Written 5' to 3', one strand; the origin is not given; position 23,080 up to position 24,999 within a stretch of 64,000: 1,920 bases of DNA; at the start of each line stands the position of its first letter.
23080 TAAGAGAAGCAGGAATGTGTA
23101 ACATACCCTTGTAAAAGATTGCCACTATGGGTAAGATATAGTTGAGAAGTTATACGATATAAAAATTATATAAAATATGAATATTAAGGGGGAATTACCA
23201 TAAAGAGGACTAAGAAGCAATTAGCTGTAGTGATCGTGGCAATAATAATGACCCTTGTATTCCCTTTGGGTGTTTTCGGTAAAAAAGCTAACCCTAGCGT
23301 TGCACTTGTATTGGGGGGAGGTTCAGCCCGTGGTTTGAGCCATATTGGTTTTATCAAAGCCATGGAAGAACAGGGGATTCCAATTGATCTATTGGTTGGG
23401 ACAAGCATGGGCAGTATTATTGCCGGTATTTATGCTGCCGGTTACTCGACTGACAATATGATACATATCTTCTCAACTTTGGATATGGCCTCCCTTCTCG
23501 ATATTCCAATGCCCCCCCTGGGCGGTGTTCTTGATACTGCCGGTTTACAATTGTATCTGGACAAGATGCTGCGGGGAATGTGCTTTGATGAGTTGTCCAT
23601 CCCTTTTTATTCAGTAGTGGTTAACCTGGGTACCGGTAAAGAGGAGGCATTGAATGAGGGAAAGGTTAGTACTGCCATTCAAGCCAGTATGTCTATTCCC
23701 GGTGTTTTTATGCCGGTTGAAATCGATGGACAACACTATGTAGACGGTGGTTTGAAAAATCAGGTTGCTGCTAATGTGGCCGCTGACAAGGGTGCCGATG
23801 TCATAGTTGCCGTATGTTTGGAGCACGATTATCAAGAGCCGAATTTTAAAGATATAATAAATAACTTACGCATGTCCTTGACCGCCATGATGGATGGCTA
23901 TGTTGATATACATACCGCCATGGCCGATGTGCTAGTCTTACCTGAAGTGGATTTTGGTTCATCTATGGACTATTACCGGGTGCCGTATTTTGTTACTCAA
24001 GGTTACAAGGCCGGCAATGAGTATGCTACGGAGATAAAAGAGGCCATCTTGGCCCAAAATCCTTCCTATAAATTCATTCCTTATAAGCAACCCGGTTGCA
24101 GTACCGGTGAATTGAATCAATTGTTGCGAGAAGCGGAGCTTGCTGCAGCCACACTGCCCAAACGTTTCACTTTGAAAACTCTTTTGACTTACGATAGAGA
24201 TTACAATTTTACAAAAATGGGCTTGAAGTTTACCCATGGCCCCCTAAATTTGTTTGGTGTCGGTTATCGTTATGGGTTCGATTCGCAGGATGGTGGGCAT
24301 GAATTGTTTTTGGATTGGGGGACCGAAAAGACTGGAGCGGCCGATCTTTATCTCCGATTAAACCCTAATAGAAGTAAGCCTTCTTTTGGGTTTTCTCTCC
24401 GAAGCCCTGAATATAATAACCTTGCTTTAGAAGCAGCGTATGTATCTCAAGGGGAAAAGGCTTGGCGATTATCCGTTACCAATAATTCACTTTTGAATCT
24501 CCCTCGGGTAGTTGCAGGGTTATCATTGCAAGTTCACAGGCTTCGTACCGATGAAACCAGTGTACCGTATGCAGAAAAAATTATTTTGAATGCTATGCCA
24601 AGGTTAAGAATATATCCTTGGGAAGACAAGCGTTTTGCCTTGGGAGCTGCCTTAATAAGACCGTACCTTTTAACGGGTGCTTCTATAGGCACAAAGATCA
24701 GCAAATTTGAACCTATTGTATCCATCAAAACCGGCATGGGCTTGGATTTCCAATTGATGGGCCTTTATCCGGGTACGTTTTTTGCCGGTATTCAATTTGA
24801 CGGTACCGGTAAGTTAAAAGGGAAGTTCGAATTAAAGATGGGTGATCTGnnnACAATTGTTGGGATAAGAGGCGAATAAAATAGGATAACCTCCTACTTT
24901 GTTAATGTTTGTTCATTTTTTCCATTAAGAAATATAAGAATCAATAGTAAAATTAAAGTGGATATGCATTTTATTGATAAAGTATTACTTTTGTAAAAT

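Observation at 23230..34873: Two paralogous secreted patatin-like phospholipases with C-terminal beta-rich domains, 8 kb apart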

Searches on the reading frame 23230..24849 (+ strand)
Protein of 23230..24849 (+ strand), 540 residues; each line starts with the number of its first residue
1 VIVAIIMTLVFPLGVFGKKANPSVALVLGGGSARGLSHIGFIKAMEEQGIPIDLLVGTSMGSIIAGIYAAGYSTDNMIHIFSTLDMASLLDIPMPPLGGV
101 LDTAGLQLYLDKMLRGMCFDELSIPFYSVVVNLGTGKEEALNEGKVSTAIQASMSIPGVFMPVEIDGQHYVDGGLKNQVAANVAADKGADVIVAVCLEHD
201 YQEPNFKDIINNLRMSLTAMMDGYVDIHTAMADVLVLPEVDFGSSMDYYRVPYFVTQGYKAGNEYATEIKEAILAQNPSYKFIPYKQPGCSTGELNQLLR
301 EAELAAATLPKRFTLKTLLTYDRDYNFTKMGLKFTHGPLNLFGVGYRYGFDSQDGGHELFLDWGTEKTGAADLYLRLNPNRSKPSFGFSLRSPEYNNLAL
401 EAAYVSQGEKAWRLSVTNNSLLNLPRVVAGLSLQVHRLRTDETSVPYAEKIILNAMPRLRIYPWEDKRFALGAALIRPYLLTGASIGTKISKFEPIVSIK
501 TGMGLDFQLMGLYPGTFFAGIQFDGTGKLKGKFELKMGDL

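Call 4: search_protein_families(library=pfam, proteins=[window:23230-24849:+], max_evalue=1)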
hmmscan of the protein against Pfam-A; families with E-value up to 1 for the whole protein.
window:23230-24849:+ (540 aa): 1 family
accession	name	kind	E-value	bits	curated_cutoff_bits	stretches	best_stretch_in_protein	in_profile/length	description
PF01734.28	Patatin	-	8.6e-34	117.9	27.7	1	26-184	1-190/191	Patatin-like phospholipase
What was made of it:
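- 23299..24057 (+): PatA patatin-like phospholipase domain (residues 24-276). Motifs: GGGSARG 29-35, GTSMG with nucleophile S59, and DGG with D172. Pfam E 8.6e-34 (call 4).
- Pfam patatin matches both proteins (call 4).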

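Call 5: search_protein_families(library=ncbifam, proteins=[window:23230-24849:+], max_evalue=1)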
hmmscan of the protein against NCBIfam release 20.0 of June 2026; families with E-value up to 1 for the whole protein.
window:23230-24849:+ (540 aa): 4 families
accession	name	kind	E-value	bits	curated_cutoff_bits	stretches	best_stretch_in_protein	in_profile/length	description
NF007623.0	PRK10279.1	equivalog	3.2e-33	115.2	272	1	24-202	6-185/301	patatin-like phospholipase RssA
NF043045.1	T4SS_VpdC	equivalog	6.7e-15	54.2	1000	2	25-113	307-394/880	Dot/Icm T4SS effector VpdC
NF041079.1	CBASS_lipase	equivalog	3.5e-05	23.2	200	1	26-175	4-175/317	CBASS cGAMP-activated phospholipase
NF053870.1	DS2_1_antiphage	equivalog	4.9e-05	22.8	400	1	26-82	3-64/299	anti-phage phospholipase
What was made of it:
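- On CBASS / anti-phage patatin effectors (CapE-like): 23 bits against a cut-off of 200 (call 5).
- Closest known: Soluble or periplasmic bacterial patatins of the RssA/YchK type. Same: This is the best NCBIfam match for the catalytic domain (PRK10279, E 3e-33, call 5).
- All curated cut-offs are missed by a wide margin (call 5).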

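Call 6: search_solved_structures(query=window:23230-24849:+, max_evalue=1, show_alignments=1)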
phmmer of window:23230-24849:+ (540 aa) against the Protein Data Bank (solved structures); distinct sequences matched with E-value up to 1: 8.
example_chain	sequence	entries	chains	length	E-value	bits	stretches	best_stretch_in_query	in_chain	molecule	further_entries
5fqu_A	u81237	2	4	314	1.3e-43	152.8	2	100-271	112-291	PATATIN-LIKE PROTEIN, PLPD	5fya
4kyi_A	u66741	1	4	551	3.3e-06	29.4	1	17-91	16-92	VipD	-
4akf_A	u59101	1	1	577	3.6e-06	29.2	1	16-91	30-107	VIPD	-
4akx_B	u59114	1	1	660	0.00016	23.8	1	21-92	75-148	EXOU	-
9iom_A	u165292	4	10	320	0.00017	23.8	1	24-83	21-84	cUMP-AMP-activated phospholipase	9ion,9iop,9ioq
3tu3_B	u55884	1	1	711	0.00018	23.6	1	21-92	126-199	ExoU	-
4qmk_A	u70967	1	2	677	0.00037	22.6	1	22-105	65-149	Type III secretion system effector protein ExoU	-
6x8m_A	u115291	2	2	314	0.94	11.4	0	187-238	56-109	Protein SrpI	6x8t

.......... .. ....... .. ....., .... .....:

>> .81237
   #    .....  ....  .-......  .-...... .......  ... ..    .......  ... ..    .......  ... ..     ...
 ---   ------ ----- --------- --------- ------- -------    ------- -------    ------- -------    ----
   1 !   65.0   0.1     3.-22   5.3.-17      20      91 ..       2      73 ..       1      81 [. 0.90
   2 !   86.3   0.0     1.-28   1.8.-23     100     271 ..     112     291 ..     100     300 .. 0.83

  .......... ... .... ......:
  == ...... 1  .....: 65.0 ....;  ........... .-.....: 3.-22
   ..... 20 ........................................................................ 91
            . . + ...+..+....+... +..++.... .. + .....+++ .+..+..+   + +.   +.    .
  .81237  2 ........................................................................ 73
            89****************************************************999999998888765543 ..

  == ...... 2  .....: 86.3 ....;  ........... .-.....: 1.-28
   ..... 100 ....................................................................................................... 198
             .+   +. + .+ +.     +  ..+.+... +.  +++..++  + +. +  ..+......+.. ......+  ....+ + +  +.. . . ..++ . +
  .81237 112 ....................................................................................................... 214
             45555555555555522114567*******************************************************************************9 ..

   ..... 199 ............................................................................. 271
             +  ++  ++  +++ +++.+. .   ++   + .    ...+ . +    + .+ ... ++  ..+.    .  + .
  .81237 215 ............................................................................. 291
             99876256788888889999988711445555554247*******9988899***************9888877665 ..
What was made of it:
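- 23299..24057 (+): PlpD passenger 5fqu matches at E 1.3e-43 by sequence (call 6).
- On PL-Omp85 / type Vd (PlpD, FplA): PatA has 8 residues where the PlpD chain has 38 (call 6).
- Checked: It aligns with PlpD's SGGAARG (call 6), not with a strict GGGxRG.
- ExoU and VipD match at E 1e-4 to 1e-6 (call 6).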

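Call 9: find_homologous_proteins(query=window:23230-24849:+)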
Query window:23230-24849:+ (540 aa): 1150 proteins with E <= 0.001 among 8000 candidates; the best 120 are listed.
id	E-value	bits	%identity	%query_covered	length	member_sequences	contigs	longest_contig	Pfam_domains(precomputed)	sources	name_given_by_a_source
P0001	0.0e+0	1209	100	99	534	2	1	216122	PF01734.28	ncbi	-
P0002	0.0e+0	1096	89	99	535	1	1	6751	PF01734.28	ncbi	-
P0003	3.1e-208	711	59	96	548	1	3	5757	PF01734.28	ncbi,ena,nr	ncbi:MAG: patatin-like phospholipase family protein [Firmicutes bacterium]|nr:patatin-like phospholi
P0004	1.4e-203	696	57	99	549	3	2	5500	PF01734.28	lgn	-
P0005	7.7e-202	690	58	96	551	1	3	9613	PF01734.28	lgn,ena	-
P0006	1.2e-199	683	58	96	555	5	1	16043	PF01734.28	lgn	-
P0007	3.2e-199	681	57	99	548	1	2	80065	PF01734.28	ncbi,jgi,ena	jgi:NTE family protein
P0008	1.9e-198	679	56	99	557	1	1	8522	PF01734.28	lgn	-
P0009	1.3e-197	676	57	96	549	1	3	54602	PF01734.28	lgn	-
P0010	3.3e-197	675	56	99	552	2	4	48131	PF01734.28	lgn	-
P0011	6.5e-197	674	55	99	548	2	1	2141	PF01734.28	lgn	-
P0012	1.5e-195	669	56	96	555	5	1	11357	PF01734.28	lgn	-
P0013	2.6e-195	668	57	96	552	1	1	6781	PF01734.28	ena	-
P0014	2.6e-195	668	54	99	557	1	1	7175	PF01734.28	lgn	-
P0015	3.3e-195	668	56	96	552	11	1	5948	PF01734.28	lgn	-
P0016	4.7e-195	667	56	96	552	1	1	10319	PF01734.28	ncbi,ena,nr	ncbi:MAG TPA: patatin-like phospholipase family protein [Limnochordia bacterium]|nr:patatin-like pho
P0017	4.8e-195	667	56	99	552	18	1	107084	PF01734.28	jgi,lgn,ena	-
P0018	4.9e-195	667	55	99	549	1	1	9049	PF01734.28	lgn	-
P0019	6.2e-194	664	55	99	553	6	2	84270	PF01734.28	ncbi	-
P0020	8.0e-194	663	56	96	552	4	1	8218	PF01734.28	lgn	-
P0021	2.2e-193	662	54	99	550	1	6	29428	PF01734.28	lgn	-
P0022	2.5e-193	662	55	99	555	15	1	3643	PF01734.28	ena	-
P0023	3.1e-193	661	56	95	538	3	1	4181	PF01734.28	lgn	-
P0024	3.9e-193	661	56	96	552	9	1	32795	PF01734.28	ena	-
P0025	3.9e-193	661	56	95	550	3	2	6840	PF01734.28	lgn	-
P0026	1.0e-192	660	56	96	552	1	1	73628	PF01734.28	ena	-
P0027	1.9e-192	659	55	96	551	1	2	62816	PF01734.28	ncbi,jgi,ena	jgi:NTE family protein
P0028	2.0e-192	659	55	96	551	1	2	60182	PF01734.28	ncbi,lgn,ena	-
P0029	2.2e-192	659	56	96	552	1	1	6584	PF01734.28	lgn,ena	-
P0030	3.3e-192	658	55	97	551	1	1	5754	PF01734.28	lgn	-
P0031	3.5e-192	658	55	96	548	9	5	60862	PF01734.28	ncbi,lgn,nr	ncbi:MAG: patatin-like phospholipase family protein [Firmicutes bacterium]|nr:patatin-like phospholi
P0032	5.9e-191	654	53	99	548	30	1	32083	PF01734.28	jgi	-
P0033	1.8e-190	652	53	99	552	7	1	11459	PF01734.28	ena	-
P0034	3.1e-190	652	55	95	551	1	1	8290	PF01734.28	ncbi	-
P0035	1.0e-189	650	54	96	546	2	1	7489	PF01734.28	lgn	-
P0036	4.6e-189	648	55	94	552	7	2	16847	PF01734.28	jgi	-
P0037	5.5e-189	647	54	95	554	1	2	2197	PF01734.28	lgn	-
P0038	2.0e-188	646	54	96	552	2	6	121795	PF01734.28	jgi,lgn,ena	-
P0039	5.8e-188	644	54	95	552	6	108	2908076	PF01734.28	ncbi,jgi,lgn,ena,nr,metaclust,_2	ncbi:MAG: patatin-like phospholipase family protein [Bacillota bacterium]|jgi:NTE family protein|nr:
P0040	6.3e-188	644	54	97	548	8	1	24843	PF01734.28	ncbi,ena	ncbi:MAG: patatin-like phospholipase family protein [Limnochordia bacterium]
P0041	1.1e-187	643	53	96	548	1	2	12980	PF01734.28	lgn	-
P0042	8.2e-187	640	54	96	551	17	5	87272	PF01734.28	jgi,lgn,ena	jgi:NTE family protein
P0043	9.3e-186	637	54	99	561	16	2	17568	PF01734.28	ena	-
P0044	7.1e-185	634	55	95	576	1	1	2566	PF01734.28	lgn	-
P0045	7.3e-185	634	54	96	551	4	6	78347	PF01734.28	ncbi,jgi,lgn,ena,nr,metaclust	ncbi:MAG: patatin-like phospholipase family protein [Firmicutes bacterium]|nr:patatin-like phospholi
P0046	3.4e-184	632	55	95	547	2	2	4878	PF01734.28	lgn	-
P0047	1.5e-183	630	52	99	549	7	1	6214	PF01734.28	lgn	-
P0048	8.7e-183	627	53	95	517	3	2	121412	PF01734.28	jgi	-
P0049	3.0e-182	625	55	96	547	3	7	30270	PF01734.28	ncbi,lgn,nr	ncbi:MAG TPA: patatin-like phospholipase family protein [Firmicutes bacterium]|nr:patatin-like phosp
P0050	4.9e-181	621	54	98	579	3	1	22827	PF01734.28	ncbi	-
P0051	3.0e-180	619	52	99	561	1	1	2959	PF01734.28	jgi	jgi:NTE family protein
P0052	4.2e-180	618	52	99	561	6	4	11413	PF01734.28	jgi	-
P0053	2.1e-179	616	52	99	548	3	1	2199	PF01734.28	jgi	jgi:NTE family protein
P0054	2.6e-179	616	53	96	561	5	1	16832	PF01734.28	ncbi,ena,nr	ncbi:MAG TPA: patatin-like phospholipase family protein [Firmicutes bacterium]|nr:patatin-like phosp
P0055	4.0e-179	615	52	96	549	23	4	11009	PF01734.28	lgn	-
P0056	8.3e-178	611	51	98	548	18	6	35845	PF01734.28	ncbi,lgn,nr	ncbi:MAG TPA: patatin-like phospholipase family protein [Firmicutes bacterium]|nr:patatin-like phosp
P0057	1.6e-177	610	51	96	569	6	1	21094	PF01734.28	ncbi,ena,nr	ncbi:MAG TPA: patatin-like phospholipase family protein [Firmicutes bacterium]|nr:patatin-like phosp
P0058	1.1e-176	607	52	96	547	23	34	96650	PF01734.28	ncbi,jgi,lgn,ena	ncbi:MAG: patatin-like phospholipase family protein [Limnochordia bacterium]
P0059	9.2e-173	594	50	95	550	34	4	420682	PF01734.28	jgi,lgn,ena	jgi:NTE family protein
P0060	1.1e-171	590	51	98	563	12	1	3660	PF01734.28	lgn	-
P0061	1.1e-170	587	50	96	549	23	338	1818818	PF01734.28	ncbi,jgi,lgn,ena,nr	ncbi:MAG: patatin-like phospholipase family protein [Limnochordia bacterium]|jgi:NTE family protein|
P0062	3.7e-161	556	48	96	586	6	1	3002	PF01734.28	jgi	jgi:NTE family protein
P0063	4.5e-158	545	47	99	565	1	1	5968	PF01734.28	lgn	-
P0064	1.7e-154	534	51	88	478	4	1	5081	PF01734.28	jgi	jgi:NTE family protein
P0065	1.6e-151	524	46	99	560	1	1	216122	PF01734.28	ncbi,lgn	-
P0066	2.1e-151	523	48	96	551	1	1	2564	PF01734.28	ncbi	-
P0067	4.2e-141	489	45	99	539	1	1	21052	PF01734.28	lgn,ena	-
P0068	2.1e-135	471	42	100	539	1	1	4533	PF01734.28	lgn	-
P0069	1.5e-133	464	44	95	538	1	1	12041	PF01734.28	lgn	-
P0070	1.4e-130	455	43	96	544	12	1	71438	PF01734.28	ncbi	-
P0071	2.0e-129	451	44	95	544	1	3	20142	PF01734.28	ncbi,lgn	-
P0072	3.4e-129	450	43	96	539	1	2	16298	PF01734.28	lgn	-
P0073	3.0e-128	447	41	99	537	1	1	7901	PF01734.28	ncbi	-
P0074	3.6e-128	447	43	100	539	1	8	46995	PF01734.28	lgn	-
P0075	2.7e-126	441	42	99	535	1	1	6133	PF01734.28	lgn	-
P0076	5.1e-126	440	42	98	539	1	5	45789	PF01734.28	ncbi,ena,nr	ncbi:MAG TPA: hypothetical protein DDW87_12125 [Firmicutes bacterium]|nr:hypothetical protein [Bacil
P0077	1.1e-123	432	43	91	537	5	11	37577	PF01734.28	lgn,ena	-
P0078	1.8e-123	431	42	97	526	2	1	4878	PF01734.28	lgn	-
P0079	2.0e-123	431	42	95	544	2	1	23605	PF01734.28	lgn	-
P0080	7.4e-123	429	43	95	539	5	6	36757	PF01734.28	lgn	-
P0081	2.8e-121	424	42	94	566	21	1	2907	PF01734.28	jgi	jgi:NTE family protein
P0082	3.4e-121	424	41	96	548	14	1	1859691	PF01734.28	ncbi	-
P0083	2.5e-117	411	40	95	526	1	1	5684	PF01734.28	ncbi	-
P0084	2.6e-116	408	40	94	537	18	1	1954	PF01734.28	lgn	-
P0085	1.6e-114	402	42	92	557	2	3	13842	PF01734.28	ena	-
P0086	1.5e-113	398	57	59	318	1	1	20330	PF01734.28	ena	-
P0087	7.4e-106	373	40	97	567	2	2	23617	PF01734.28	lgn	-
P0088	1.0e-85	307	51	54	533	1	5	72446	PF01734.28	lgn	-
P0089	1.7e-83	299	46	58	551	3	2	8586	PF01734.28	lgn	-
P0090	1.5e-73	267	34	94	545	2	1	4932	PF01734.28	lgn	-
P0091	3.0e-73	266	42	63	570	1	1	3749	PF01734.28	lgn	-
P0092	2.8e-68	249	41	55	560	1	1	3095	PF01734.28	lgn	-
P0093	1.6e-67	247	42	58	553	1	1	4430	PF01734.28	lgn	-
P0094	2.8e-66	243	42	54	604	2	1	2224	PF01734.28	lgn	-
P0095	6.8e-66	241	43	54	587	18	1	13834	PF01734.28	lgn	-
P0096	9.6e-66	241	42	54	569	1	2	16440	PF01734.28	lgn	-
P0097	1.8e-65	240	45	49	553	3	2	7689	PF01734.28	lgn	-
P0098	3.8e-40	156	38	47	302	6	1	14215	PF01734.28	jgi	jgi:NTE family protein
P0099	1.9e-39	154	37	48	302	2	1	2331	PF01734.28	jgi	jgi:NTE family protein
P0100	6.6e-39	152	31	44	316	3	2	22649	PF01734.28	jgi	jgi:NTE family protein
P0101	9.0e-39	152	36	48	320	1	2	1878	PF01734.28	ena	-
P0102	2.7e-38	150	38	47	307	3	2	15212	PF01734.28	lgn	-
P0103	3.3e-38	150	37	44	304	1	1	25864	PF01734.28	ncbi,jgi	jgi:NTE family protein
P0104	4.6e-38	149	36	49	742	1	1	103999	PF19143.7,PF01734.28,PF01103.30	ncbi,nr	ncbi:MAG: BamA/TamA family outer membrane protein [PVC group bacterium]|nr:BamA/TamA family outer me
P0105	5.5e-38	149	38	47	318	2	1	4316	PF01734.28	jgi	jgi:NTE family protein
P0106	1.5e-37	148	31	47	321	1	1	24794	PF01734.28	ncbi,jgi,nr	ncbi:MAG: patatin-like phospholipase family protein [Elusimicrobiota bacterium]|jgi:NTE family prote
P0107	1.7e-37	148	35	47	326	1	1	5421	PF01734.28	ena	-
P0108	2.0e-37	147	35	47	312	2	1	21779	PF01734.28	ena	-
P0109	2.8e-37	147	35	47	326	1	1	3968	PF01734.28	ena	-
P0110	3.0e-37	147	34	47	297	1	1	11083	PF01734.28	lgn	-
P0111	3.2e-37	147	36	47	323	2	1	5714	PF01734.28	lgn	-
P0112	3.4e-37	147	37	44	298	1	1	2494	PF01734.28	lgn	-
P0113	3.8e-37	146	34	47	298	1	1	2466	PF01734.28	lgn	-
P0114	4.0e-37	146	33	46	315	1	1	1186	PF01734.28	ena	-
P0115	4.2e-37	146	34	49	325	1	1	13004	PF01734.28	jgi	jgi:NTE family protein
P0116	5.4e-37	146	34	47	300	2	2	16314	PF01734.28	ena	-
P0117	5.4e-37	146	34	47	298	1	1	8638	PF01734.28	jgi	-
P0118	5.5e-37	146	36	45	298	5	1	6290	PF01734.28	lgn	-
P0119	6.3e-37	146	34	47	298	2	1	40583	PF01734.28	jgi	jgi:NTE family protein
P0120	8.3e-37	145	33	47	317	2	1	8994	PF01734.28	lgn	-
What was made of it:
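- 23230..24852 (+): PatA: a 540-aa patatin-barrel protein (ORF as called, including the stop codon). An identical protein, P0001, sits on a 216-kb NCBI contig (call 9).
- Closest known: Soluble or periplasmic bacterial patatins of the RssA/YchK type. Same: Homologues of about 300 aa are the next-best database hits after the family itself (call 9).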

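Call 14: find_encoding_contigs(protein=P0001, flank=3000, max_places=3)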
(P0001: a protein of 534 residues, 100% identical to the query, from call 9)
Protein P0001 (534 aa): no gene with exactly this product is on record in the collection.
